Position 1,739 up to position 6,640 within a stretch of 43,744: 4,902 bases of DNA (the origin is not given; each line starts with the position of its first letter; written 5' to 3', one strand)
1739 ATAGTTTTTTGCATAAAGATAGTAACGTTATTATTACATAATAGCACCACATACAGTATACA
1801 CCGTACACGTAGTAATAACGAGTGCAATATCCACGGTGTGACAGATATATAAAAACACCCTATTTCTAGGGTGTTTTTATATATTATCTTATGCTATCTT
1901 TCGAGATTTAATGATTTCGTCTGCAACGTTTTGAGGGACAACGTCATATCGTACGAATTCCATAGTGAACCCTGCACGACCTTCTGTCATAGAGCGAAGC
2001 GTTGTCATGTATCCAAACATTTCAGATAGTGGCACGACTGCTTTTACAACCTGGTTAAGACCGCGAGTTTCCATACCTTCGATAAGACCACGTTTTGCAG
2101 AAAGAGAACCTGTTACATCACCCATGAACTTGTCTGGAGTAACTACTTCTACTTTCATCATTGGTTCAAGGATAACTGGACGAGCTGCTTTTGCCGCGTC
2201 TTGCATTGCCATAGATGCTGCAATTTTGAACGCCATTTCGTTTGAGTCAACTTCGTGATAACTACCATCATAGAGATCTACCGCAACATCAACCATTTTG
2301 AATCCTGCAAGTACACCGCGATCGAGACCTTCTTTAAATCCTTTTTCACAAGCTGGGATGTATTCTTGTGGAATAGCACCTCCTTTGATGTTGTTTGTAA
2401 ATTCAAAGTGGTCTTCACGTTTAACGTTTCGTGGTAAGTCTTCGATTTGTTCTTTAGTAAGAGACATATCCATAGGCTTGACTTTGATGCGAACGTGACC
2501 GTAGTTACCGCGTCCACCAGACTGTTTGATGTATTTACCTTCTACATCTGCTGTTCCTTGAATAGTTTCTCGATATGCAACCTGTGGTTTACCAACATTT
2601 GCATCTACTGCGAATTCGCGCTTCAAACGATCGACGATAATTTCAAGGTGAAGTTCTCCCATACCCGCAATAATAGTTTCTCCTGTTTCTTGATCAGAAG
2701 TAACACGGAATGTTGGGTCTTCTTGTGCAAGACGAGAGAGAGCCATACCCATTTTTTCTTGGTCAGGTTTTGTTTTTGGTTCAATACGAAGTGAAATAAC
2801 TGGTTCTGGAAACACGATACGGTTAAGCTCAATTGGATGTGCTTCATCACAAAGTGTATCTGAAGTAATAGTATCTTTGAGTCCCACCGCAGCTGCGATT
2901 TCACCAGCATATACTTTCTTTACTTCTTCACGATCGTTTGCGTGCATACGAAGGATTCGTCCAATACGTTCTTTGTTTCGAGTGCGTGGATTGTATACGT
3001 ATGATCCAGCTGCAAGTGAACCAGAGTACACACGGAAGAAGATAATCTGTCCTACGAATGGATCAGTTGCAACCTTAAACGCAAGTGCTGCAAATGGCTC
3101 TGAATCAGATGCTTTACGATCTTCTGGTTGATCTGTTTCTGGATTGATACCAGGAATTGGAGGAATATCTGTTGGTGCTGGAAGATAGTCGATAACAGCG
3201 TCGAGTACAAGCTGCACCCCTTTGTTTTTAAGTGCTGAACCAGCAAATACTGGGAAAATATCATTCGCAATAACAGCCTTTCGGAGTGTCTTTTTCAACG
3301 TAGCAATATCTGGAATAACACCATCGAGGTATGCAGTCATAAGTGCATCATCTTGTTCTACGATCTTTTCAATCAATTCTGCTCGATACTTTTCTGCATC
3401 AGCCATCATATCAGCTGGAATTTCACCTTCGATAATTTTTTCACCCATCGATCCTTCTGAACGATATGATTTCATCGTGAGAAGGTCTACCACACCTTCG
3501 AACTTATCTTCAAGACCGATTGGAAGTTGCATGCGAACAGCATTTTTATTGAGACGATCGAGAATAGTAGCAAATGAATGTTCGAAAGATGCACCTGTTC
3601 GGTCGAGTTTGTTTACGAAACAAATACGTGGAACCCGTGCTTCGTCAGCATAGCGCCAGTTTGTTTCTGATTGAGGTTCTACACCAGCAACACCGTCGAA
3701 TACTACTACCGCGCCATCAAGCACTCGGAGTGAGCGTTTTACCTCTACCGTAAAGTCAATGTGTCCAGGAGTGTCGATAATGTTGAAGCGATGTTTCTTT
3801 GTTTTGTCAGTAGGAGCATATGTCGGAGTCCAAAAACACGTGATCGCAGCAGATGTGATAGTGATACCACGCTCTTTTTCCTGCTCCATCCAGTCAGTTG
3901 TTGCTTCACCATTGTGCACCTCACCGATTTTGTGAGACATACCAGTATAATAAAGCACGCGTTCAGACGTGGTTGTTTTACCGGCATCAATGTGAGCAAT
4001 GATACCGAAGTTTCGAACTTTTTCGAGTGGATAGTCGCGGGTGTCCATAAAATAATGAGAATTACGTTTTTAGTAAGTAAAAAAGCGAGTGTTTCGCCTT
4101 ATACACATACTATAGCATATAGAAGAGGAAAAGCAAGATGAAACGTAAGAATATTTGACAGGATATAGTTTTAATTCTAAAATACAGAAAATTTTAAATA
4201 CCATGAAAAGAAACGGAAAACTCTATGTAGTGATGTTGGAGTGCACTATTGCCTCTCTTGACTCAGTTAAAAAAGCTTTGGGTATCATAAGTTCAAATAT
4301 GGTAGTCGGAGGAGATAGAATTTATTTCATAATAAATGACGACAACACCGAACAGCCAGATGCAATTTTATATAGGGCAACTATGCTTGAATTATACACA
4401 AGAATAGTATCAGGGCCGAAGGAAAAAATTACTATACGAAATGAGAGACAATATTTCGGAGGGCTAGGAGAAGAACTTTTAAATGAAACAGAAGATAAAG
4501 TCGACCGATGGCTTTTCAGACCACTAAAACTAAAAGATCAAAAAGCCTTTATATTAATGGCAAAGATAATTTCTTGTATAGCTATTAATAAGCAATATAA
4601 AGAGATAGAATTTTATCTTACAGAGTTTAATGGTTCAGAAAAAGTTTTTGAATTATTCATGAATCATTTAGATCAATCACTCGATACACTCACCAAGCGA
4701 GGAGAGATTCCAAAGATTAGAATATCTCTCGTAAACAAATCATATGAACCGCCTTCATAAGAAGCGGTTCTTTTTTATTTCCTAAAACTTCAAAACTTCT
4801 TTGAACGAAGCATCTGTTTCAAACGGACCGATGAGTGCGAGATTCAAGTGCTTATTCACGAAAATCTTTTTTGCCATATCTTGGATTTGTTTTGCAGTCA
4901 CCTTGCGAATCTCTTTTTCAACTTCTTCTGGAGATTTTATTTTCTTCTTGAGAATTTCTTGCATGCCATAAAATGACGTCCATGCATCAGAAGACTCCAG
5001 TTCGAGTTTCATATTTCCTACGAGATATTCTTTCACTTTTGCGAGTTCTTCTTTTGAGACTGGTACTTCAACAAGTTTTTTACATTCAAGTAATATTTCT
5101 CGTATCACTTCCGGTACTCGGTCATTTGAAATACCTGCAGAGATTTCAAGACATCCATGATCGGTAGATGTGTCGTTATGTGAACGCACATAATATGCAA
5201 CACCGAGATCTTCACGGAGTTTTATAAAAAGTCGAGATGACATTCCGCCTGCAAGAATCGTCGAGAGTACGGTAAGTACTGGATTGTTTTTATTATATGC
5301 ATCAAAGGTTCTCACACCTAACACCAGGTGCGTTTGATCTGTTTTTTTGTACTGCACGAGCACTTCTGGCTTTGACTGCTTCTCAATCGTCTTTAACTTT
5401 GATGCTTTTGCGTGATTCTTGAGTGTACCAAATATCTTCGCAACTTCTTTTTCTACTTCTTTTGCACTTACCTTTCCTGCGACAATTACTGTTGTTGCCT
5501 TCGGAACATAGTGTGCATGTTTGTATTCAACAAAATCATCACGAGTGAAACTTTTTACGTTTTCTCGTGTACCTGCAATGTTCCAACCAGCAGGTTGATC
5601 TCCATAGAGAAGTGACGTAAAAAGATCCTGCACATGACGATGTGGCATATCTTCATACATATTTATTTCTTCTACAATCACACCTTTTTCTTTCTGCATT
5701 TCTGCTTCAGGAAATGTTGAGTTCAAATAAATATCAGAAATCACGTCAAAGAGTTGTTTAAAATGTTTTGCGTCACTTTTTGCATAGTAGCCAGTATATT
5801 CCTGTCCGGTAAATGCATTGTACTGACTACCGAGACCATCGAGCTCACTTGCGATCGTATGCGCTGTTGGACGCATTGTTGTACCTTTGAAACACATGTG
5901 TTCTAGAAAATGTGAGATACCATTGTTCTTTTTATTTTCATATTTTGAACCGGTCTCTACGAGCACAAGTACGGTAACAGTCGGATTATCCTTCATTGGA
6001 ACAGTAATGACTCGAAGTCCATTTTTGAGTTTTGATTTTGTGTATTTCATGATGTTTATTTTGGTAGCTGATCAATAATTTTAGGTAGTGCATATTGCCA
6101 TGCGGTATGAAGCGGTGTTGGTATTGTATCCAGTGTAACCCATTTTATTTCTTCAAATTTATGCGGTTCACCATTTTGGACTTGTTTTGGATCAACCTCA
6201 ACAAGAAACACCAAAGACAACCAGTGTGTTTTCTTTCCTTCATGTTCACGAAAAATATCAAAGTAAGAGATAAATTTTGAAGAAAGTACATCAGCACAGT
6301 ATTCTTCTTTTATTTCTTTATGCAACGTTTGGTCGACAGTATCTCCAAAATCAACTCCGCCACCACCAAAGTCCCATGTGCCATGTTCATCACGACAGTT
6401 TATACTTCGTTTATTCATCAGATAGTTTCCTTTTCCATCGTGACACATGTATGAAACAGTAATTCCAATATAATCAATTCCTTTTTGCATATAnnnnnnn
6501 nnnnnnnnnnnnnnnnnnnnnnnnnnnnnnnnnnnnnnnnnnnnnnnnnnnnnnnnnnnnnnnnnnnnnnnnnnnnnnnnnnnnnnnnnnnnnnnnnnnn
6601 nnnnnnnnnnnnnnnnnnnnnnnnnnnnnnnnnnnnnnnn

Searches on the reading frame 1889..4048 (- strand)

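Call 26: search_protein_families(library=pfam, proteins=[window:1889-4048:-], max_evalue=0.0001)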
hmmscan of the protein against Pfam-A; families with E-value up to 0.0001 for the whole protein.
window:1889-4048:- (719 aa): 7 families
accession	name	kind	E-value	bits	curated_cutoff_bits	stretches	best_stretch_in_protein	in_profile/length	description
PF00009.33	GTP_EFTU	-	1.4e-61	207.8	26.5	1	10-290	2-187/188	Elongation factor Tu GTP binding domain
PF03764.24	EFG_IV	-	5.8e-39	133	24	1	488-622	1-120/121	Elongation factor G, domain IV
PF14492.12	EFG_III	-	1.6e-33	115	27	1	413-487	1-75/75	Elongation Factor G, domain III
PF00679.30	EFG_C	-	1.3e-28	99.3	27.9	1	626-711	2-88/89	Elongation factor G C-terminus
PF03144.31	GTP_EFTU_D2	-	2.1e-17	63.7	30.3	1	333-400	1-73/73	Elongation factor Tu domain 2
PF22042.2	EF-G_D2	-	7.9e-15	55.2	27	1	318-401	1-83/84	Elongation factor G domain 2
PF16658.11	RF3_C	-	2e-06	28.1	40.1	1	421-499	14-92/132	Class II release factor RF3, C-terminal domain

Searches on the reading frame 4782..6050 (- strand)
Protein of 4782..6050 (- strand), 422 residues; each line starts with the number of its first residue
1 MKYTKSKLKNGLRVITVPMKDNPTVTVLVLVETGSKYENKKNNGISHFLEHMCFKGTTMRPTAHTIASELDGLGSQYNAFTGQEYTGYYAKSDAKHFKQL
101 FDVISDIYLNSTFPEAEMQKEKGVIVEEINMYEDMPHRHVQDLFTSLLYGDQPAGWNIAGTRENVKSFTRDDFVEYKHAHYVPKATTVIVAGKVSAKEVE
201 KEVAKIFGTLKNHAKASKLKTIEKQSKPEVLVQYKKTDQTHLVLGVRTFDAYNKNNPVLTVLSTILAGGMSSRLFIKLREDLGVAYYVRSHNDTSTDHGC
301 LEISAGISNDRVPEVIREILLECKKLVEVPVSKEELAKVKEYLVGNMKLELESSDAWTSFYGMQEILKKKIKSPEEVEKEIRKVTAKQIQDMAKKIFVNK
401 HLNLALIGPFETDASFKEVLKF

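Call 26: search_protein_families(library=pfam, proteins=[window:4782-6050:-], max_evalue=0.0001)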
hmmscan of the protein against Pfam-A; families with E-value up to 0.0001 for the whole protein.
window:4782-6050:- (422 aa): 2 families
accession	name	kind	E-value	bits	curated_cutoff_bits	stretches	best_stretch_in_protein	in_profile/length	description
PF00675.25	Peptidase_M16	-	1.2e-37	129.6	22.3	1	14-161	2-148/149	Insulinase (Peptidase family M16)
PF05193.26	Peptidase_M16_C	-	3.6e-36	125.2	23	1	167-342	1-180/181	Peptidase M16 inactive domain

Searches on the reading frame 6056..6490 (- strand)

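Call 26: search_protein_families(library=pfam, proteins=[window:6056-6490:-], max_evalue=0.0001)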
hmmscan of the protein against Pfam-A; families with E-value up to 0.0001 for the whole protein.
window:6056-6490:- (144 aa): 1 family
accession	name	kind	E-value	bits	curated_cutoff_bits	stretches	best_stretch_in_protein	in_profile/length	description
PF00293.34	NUDIX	-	3.5e-15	56.6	21.1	1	11-129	5-124/134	NUDIX domain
